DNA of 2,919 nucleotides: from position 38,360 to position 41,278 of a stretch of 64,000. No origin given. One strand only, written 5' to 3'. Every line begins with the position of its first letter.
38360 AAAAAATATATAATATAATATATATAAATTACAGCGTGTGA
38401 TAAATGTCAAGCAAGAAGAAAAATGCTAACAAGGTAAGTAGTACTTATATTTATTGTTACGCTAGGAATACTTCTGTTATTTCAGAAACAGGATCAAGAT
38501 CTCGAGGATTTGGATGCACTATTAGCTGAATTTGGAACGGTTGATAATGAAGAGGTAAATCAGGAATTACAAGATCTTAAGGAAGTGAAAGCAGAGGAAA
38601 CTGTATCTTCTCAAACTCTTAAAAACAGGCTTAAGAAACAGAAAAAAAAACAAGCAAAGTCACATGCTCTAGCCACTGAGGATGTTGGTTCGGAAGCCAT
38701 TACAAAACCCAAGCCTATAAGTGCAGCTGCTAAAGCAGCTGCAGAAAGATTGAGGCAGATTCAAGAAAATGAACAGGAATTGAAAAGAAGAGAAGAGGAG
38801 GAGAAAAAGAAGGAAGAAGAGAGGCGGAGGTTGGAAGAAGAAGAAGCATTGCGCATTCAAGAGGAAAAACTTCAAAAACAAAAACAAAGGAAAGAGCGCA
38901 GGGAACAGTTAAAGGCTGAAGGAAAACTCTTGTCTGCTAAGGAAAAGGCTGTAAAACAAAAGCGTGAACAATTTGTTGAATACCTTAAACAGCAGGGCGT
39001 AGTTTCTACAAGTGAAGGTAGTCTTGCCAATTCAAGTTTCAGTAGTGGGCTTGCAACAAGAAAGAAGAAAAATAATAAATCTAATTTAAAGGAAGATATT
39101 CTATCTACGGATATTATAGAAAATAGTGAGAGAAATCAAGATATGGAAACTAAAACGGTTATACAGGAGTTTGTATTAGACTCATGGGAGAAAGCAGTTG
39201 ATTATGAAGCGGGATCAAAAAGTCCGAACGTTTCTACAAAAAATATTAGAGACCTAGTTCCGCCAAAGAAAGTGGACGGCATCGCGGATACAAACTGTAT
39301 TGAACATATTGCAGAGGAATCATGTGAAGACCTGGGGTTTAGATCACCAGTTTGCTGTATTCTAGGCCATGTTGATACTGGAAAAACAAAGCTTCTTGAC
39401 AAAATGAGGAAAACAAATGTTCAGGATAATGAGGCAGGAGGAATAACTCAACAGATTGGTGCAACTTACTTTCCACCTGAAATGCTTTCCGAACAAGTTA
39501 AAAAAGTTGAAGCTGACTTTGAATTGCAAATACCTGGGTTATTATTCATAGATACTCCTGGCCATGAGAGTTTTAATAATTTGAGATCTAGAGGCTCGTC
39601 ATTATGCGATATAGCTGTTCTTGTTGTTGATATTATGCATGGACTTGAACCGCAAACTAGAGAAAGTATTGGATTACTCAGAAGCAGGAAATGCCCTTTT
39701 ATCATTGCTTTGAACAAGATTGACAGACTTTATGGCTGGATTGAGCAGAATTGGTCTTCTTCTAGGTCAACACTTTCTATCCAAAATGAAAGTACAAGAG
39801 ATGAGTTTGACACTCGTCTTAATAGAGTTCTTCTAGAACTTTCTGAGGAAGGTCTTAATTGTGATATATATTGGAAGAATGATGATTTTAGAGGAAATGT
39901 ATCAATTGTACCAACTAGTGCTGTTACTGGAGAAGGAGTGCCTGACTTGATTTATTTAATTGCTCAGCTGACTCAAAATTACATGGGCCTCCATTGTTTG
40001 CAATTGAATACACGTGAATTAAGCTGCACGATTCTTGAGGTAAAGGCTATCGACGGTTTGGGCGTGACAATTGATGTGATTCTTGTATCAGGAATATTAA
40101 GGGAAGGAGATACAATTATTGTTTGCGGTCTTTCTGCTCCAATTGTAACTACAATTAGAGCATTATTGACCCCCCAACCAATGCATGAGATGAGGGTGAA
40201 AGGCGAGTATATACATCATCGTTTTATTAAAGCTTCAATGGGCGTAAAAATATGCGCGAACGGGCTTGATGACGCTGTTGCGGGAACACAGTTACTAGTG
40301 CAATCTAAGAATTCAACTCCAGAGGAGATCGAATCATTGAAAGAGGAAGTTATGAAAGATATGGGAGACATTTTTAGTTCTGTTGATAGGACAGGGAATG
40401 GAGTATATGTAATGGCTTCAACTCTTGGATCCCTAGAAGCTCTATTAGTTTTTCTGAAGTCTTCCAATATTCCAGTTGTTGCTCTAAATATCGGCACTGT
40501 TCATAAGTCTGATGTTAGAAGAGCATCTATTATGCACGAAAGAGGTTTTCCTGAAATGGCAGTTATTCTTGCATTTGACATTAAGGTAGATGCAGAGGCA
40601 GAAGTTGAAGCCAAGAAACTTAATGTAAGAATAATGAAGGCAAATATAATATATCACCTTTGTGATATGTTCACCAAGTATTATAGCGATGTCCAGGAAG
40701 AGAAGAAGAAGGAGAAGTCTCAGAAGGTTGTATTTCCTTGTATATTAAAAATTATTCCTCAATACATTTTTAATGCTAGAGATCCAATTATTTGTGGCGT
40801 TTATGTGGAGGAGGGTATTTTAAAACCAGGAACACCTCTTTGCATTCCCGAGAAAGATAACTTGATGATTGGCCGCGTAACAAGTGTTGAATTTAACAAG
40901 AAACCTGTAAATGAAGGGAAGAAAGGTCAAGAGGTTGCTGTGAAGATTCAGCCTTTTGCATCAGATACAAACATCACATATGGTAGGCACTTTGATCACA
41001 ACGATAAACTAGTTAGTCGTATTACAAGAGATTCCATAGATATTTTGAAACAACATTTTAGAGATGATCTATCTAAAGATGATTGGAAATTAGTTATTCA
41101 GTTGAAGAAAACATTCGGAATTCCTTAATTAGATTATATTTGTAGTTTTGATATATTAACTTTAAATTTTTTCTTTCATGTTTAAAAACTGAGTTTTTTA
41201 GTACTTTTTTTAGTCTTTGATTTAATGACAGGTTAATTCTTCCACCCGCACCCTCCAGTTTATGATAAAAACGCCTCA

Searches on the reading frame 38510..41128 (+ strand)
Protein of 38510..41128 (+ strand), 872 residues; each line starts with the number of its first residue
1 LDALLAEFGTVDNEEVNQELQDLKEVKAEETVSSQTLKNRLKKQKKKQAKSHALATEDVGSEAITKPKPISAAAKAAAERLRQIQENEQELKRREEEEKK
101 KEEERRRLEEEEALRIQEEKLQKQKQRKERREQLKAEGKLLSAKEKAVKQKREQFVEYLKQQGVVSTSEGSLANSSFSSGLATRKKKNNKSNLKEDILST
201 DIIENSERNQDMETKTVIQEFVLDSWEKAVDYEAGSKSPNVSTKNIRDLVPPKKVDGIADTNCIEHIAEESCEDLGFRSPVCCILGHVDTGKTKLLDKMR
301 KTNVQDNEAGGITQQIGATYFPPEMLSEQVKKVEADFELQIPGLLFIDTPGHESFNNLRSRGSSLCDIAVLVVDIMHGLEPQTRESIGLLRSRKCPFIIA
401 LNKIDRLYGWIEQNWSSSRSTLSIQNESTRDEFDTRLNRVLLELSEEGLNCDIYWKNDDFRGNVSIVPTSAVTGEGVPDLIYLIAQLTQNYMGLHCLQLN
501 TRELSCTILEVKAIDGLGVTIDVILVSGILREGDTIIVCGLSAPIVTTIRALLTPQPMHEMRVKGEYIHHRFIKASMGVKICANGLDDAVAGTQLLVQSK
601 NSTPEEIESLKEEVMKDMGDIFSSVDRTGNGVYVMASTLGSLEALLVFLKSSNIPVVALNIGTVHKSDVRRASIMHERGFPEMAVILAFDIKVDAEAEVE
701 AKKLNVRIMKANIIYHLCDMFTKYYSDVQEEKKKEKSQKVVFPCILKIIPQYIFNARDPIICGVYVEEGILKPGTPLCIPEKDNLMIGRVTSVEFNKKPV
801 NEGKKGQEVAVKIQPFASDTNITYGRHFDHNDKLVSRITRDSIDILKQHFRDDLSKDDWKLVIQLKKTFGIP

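Call 4: search_protein_families(library=pfam, proteins=[window:38510-41128:+], max_evalue=0.01)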
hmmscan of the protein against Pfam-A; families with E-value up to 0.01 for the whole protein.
window:38510-41128:+ (872 aa): 7 families
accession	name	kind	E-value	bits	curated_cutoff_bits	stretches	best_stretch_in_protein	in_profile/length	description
PF00009.33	GTP_EFTU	-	2.8e-34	118.8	26.5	1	281-489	5-187/188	Elongation factor Tu GTP binding domain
PF11987.13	IF-2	-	5.6e-17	62.2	27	1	609-721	3-116/117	Translation-initiation factor 2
PF14578.12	GTP_EFTU_D4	-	2.7e-15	56.5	23.8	1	743-834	2-85/86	Elongation factor Tu domain 4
PF03144.31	GTP_EFTU_D2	-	9e-13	48.9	30.3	2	518-593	1-70/73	Elongation factor Tu domain 2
PF01926.29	MMR_HSR1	-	1.8e-06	28.5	21.9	1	282-403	2-113/113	50S ribosome-binding GTPase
PF08477.19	Roc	-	0.00049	20.8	27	1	283-405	3-119/119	Ras of Complex, Roc, domain of DAPkinase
PF03029.23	ATP_bind_1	-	0.0031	17.8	27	1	314-489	63-239/240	Conserved hypothetical ATP binding protein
